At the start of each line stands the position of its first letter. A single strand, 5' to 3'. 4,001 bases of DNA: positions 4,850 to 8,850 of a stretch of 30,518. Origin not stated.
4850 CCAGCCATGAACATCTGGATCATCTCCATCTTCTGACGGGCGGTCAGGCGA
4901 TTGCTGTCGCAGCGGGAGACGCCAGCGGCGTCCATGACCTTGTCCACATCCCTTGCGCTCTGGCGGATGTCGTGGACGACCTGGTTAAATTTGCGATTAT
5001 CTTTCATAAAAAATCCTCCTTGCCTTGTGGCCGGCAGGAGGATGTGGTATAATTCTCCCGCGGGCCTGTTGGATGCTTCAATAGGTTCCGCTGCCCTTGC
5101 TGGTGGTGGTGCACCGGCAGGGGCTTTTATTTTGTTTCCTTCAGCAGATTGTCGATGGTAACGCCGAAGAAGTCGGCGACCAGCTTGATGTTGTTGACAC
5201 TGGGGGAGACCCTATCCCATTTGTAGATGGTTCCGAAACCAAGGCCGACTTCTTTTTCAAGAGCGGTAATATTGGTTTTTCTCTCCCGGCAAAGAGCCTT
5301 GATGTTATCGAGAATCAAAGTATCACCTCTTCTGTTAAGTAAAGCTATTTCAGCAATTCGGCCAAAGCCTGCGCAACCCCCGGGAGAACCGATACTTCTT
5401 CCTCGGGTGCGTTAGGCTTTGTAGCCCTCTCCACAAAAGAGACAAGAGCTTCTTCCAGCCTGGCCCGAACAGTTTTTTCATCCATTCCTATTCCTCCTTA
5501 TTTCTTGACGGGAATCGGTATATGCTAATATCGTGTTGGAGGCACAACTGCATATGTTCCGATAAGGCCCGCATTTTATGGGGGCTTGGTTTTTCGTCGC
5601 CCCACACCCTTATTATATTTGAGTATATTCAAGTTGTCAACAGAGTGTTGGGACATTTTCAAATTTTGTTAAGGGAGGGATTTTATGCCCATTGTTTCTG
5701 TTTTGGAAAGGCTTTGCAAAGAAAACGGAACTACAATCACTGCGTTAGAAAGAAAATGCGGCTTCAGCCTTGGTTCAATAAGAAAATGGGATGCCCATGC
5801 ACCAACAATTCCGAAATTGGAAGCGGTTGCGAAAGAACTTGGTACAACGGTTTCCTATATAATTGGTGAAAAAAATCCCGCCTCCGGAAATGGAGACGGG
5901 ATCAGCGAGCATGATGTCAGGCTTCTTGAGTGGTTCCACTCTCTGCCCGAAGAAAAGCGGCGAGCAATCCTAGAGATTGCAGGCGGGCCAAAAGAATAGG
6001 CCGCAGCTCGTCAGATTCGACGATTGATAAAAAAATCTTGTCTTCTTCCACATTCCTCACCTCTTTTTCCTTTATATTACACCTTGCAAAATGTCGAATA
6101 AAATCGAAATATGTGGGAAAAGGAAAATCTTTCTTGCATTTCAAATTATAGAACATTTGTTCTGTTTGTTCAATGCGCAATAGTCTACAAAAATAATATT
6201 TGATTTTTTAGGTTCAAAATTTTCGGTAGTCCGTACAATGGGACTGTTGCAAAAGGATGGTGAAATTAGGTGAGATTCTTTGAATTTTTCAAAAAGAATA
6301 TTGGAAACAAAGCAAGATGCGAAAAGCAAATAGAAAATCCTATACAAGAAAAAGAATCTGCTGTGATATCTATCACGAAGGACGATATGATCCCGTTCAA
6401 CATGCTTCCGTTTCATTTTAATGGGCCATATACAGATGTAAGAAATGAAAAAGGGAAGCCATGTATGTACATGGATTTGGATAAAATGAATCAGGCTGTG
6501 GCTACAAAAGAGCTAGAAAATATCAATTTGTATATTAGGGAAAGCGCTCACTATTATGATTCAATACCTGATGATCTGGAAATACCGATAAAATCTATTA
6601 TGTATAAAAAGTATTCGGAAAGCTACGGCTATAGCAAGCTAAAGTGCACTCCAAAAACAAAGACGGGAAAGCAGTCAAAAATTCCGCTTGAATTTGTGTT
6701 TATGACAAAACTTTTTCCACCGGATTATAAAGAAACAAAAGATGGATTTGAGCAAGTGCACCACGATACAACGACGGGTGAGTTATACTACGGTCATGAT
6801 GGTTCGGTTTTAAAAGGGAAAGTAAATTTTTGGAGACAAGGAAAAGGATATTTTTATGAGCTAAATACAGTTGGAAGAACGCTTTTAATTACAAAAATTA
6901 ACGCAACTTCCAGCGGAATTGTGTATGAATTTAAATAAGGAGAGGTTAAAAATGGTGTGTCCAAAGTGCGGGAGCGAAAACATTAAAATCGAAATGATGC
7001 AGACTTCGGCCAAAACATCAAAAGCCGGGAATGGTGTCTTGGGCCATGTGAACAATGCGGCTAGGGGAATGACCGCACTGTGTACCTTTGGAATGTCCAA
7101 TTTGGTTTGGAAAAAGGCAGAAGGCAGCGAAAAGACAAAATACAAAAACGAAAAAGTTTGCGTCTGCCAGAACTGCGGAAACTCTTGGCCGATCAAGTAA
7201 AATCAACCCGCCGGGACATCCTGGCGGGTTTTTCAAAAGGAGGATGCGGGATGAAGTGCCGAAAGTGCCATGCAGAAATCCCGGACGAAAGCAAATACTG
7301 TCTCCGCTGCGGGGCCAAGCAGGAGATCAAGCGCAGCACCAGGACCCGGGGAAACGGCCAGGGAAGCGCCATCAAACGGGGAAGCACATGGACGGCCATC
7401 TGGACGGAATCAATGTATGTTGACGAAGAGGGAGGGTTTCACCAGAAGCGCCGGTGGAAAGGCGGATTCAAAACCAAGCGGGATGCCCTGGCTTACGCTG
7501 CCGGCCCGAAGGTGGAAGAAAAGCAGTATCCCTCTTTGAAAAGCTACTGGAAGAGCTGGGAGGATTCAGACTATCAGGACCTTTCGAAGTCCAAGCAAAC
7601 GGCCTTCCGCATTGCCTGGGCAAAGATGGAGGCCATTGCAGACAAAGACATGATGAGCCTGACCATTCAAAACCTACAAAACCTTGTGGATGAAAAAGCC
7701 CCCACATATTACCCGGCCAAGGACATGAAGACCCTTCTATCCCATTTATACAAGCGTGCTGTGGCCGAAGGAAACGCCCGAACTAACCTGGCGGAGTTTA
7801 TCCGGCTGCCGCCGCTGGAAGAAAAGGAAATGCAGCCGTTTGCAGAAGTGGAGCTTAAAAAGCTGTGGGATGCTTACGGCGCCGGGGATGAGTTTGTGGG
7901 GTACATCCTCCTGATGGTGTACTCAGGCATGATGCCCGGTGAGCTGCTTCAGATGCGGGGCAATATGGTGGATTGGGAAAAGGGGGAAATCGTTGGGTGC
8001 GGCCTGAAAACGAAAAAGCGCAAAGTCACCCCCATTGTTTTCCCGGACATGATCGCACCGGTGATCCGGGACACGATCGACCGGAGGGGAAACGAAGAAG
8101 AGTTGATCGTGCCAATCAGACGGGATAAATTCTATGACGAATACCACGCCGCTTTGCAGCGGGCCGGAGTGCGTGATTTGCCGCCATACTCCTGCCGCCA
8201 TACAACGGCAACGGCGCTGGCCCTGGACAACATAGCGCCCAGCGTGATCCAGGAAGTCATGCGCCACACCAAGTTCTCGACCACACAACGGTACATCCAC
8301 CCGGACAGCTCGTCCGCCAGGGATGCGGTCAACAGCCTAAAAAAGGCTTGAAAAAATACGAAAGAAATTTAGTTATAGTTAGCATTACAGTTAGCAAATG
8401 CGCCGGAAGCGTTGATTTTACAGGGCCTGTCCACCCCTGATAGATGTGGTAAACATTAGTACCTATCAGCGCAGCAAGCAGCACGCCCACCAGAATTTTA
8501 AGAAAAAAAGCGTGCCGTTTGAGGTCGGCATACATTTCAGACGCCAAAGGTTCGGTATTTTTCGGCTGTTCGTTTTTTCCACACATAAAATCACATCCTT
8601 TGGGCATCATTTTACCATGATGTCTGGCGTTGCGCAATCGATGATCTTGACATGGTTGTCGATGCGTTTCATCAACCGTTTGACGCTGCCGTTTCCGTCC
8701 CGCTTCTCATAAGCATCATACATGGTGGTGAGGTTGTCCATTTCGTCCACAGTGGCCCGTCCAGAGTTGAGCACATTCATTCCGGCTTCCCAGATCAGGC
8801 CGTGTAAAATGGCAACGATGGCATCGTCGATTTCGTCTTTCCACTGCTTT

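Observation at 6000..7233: AT-rich two-gene accessory cassette with its own terminator, inserted between the repressor and the integrase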

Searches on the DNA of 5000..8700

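Call 68: search_rna_families(source=window, start=5000, end=8700, threshold=evalue, max_evalue=1)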
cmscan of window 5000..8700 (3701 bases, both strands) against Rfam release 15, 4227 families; matches with E-value up to 1: 2.
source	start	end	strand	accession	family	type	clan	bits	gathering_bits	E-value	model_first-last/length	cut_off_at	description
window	6104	6143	-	RF03485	mir-4000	Gene; miRNA;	-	22.2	58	0.4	1-54/54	no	mir-4000 microRNA precursor family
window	7167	7233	+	RF02901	AaHKsRNA41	Gene; sRNA;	-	18.4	97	0.44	1-187/187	no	Aggregatibacter sRNA 41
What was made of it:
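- Tried and rejected: Rfam found nothing meaningful in 5000-8700 (call 68).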

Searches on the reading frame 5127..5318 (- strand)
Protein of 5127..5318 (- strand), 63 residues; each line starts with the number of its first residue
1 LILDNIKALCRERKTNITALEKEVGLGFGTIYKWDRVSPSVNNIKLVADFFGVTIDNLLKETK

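Call 8: search_protein_families(library=pfam, proteins=[window:5127-5318:-], max_evalue=1)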
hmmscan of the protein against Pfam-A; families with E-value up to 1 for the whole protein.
window:5127-5318:- (63 aa): 5 families
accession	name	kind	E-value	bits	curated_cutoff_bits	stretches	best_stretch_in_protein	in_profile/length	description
PF01381.28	HTH_3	-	7.7e-05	23.1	23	1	6-56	1-53/55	Helix-turn-helix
PF13443.12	HTH_26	-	0.00033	21.3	22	1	5-60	1-59/63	Cro/C1-type HTH DNA-binding domain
PF13693.12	HTH_35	-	0.02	15.3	25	1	5-57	6-57/75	Winged helix-turn-helix DNA-binding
PF13518.12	HTH_28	-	0.13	12.8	25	1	13-36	11-34/52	Helix-turn-helix domain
PF16938.10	Phage_holin_Dp1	-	0.22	12.3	25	1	27-54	26-53/63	Putative phage holin Dp-1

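Call 9: search_protein_families(library=phrogs, proteins=[window:5127-5318:-], max_evalue=1)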
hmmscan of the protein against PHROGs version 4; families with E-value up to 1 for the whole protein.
window:5127-5318:- (63 aa): 12 families
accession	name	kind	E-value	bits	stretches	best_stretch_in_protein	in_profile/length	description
phrog_18248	-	transcription regulation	2e-15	57.6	1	2-59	3-60/264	transcriptional regulator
phrog_8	-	transcription regulation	9.8e-12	46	1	1-62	76-139/346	transcriptional regulator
phrog_4583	-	transcription regulation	0.00022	22.2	1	4-62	13-73/81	transcriptional repressor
phrog_1994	-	DNA, RNA and nucleotide metabolism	0.00044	21.2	1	4-60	2-60/170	DNA binding protein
phrog_4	-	transcription regulation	0.00072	19.6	1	2-61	137-194/400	transcriptional repressor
phrog_3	-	transcription regulation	0.0027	18.5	1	1-61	88-148/430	transcriptional repressor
phrog_2967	-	transcription regulation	0.007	16.9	1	4-61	13-72/225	transcriptional regulator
phrog_1702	-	transcription regulation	0.042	14.8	1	5-62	17-79/87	transcriptional repressor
phrog_26819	-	unknown function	0.15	13.1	1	33-47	43-57/62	-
phrog_3037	-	transcription regulation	0.24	12.2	1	14-59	28-75/189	transcriptional repressor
phrog_36988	-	unknown function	0.28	12.7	1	3-61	12-68/105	-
phrog_769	-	transcription regulation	0.36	11.8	1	5-56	15-65/89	transcriptional repressor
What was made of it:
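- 5127..5318 (-): cro-like HTH gene (63 aa), divergent from the repressor. Pfam HTH_3 7.7e-5 and PHROG 18248 2e-15 (calls 8, 9).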

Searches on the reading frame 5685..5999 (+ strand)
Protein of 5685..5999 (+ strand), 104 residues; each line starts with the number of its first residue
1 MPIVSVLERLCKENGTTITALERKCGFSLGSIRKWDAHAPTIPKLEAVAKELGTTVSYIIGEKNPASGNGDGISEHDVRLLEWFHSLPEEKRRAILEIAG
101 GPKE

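Call 8: search_protein_families(library=pfam, proteins=[window:5685-5999:+], max_evalue=1)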
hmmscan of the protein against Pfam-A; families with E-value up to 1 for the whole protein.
window:5685-5999:+ (104 aa): 3 families
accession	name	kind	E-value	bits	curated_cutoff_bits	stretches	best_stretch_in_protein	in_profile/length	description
PF01381.28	HTH_3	-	0.00063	20.2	23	1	7-59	1-55/55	Helix-turn-helix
PF13443.12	HTH_26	-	0.0014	19.3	22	1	7-57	2-55/63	Cro/C1-type HTH DNA-binding domain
PF13560.12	HTH_31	-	0.14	13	27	0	7-35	6-34/64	Helix-turn-helix domain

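Call 9: search_protein_families(library=phrogs, proteins=[window:5685-5999:+], max_evalue=1)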
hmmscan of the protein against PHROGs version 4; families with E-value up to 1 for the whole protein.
window:5685-5999:+ (104 aa): 13 families
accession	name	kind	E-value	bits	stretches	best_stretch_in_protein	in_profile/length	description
phrog_8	-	transcription regulation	2.2e-08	35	1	3-69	77-145/346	transcriptional regulator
phrog_18248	-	transcription regulation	2.9e-07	30.9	1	1-60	1-60/264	transcriptional regulator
phrog_2967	-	transcription regulation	0.00058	20.5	1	6-89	14-92/225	transcriptional regulator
phrog_4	-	transcription regulation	0.00063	19.8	1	7-80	141-205/400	transcriptional repressor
phrog_4583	-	transcription regulation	0.021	15.9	1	7-66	15-76/81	transcriptional repressor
phrog_5823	-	transcription regulation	0.038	14.1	1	10-70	14-77/404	transcriptional regulator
phrog_4836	-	transcription regulation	0.06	13.9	1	12-67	85-142/194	CII-like regulator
phrog_3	-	transcription regulation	0.081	13.7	1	3-69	89-155/430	transcriptional repressor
phrog_33323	-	unknown function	0.12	13.7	1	82-95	5-18/48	-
phrog_35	-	transcription regulation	0.13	13.3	1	14-49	85-118/181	transcriptional repressor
phrog_25288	-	unknown function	0.18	12.4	1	12-37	14-39/234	-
phrog_4779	-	transcription regulation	0.23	13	1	7-52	7-52/98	transcriptional regulator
phrog_2439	-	transcription regulation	0.35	10.7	1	6-65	11-72/367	transcriptional regulator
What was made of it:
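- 5685..5999 (+): XRE-family repressor candidate (104 aa, HTH only, no S24 or ImmA partner). Pfam HTH_3 6e-4 and PHROG_8 2e-8 (calls 8, 9).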

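Call 10: search_protein_families(library=padloc, proteins=[window:5685-5999:+], max_evalue=1)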
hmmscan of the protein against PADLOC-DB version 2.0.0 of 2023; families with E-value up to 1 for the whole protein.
window:5685-5999:+ (104 aa): 3 families
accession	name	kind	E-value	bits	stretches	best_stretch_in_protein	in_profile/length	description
PDLC04142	capH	-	0.0034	16.4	1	36-87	40-97/103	capH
PDLC03951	RmrA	-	0.013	12.4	1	7-61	13-69/400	-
PDLC03949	RmrA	-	0.067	10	1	13-64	13-66/363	-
